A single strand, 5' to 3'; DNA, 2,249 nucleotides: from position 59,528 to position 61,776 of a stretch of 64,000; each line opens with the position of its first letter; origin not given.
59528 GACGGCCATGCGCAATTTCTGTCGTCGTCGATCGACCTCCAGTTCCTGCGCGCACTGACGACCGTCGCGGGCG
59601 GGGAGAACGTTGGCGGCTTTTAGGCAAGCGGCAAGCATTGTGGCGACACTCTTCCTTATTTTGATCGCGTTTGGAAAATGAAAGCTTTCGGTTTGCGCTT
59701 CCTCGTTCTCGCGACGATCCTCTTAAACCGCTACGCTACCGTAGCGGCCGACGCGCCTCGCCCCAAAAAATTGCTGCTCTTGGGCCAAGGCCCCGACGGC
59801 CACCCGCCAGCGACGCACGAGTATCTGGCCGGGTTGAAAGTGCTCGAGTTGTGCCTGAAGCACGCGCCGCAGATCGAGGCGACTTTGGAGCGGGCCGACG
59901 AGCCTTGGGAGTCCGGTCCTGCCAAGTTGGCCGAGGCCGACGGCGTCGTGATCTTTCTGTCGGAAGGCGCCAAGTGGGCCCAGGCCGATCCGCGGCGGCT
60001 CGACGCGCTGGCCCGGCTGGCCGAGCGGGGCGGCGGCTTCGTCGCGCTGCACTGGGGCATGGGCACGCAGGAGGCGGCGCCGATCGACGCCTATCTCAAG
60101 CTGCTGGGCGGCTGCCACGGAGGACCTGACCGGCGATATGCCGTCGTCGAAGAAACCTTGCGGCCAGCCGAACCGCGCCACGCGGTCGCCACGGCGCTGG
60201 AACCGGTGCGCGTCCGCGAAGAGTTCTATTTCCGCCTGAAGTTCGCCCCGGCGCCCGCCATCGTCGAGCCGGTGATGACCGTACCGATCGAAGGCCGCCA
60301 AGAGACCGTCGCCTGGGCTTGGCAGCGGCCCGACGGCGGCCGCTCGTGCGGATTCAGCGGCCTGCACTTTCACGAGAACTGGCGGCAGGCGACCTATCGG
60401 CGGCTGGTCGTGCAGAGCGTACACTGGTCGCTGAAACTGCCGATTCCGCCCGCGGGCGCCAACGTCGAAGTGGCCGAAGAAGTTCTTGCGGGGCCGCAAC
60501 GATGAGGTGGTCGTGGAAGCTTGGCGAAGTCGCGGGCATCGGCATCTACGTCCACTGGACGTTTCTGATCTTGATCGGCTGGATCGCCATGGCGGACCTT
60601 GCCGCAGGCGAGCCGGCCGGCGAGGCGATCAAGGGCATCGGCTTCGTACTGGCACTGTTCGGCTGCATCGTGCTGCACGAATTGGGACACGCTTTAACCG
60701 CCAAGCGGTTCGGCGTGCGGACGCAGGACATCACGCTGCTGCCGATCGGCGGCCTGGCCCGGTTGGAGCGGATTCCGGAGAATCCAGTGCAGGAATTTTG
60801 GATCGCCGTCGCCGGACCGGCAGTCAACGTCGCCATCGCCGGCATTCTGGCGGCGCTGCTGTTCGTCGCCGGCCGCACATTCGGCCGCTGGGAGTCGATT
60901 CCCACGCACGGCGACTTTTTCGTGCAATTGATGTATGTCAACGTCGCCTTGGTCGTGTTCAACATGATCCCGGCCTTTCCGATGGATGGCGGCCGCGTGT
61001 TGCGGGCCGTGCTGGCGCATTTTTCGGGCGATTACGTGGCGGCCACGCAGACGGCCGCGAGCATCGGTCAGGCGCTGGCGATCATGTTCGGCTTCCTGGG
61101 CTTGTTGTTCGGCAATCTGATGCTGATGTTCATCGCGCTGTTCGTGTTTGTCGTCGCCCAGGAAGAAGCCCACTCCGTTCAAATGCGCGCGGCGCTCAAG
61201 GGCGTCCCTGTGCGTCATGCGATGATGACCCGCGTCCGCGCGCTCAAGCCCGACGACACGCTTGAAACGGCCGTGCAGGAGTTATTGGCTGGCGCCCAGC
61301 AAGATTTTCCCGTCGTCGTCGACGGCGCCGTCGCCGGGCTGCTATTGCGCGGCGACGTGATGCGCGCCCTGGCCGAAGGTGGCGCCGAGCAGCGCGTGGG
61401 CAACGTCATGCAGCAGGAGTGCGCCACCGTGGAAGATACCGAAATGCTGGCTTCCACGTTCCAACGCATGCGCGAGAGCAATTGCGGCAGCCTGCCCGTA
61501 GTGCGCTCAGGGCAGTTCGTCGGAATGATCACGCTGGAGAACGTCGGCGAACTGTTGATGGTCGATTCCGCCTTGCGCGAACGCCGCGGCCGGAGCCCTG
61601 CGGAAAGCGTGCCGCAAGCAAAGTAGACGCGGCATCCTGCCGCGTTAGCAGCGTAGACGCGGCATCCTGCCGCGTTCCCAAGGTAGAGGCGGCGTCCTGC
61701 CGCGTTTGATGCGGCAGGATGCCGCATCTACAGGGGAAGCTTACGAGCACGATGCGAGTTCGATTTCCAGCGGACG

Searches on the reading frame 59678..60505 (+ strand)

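Call 60: search_protein_families(library=pfam, proteins=[window:59678-60505:+], max_evalue=0.0001)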
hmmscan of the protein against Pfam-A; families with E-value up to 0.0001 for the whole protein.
window:59678-60505:+ (275 aa): 1 family
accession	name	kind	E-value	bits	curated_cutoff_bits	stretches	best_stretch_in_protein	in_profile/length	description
PF06283.17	ThuA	-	2.5e-13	51.2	33.4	1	58-250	25-208/209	Trehalose utilisation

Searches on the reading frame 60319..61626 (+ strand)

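Call 60: search_protein_families(library=pfam, proteins=[window:60319-61626:+], max_evalue=0.0001)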
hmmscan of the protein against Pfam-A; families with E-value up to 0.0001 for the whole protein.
window:60319-61626:+ (435 aa): 2 families
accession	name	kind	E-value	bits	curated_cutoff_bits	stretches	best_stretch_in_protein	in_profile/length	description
PF02163.28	Peptidase_M50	-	1.1e-23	84.2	27.2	2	109-184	2-104/221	Peptidase family M50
PF00571.33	CBS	-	1.1e-15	58.2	24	2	360-409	1-51/57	CBS domain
